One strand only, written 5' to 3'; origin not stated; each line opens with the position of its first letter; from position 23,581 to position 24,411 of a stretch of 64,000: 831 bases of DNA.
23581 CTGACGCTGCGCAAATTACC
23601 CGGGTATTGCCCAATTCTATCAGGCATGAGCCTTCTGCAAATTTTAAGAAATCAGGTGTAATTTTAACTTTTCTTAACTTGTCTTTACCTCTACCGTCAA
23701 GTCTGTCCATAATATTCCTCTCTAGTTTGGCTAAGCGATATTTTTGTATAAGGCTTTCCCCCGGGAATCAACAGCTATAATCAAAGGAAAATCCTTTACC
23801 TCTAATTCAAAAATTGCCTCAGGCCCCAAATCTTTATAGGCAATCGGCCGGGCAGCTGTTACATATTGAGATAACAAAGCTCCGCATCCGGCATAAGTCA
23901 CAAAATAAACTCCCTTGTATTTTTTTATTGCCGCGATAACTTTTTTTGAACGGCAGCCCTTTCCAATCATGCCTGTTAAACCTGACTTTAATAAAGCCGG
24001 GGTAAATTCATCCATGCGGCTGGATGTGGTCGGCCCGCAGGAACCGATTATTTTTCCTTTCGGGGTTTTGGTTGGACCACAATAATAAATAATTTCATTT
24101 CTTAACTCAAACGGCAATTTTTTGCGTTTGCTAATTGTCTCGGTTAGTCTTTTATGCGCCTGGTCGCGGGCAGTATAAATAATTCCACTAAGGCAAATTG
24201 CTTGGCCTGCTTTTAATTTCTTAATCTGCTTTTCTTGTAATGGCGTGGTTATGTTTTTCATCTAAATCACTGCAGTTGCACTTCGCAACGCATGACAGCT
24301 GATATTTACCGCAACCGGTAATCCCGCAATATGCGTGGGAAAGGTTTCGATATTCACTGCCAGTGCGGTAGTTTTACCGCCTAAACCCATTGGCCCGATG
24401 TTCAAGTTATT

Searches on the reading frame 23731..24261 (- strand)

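Call 26: search_protein_families(library=pfam, proteins=[window:23731-24261:-], max_evalue=0.01)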
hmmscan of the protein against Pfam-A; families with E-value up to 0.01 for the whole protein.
window:23731-24261:- (176 aa): 1 family
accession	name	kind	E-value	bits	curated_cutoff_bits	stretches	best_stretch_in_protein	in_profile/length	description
PF05683.17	Fumerase_C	-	1.3e-57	194.9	22.2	1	5-174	32-204/205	Fumarase C-terminus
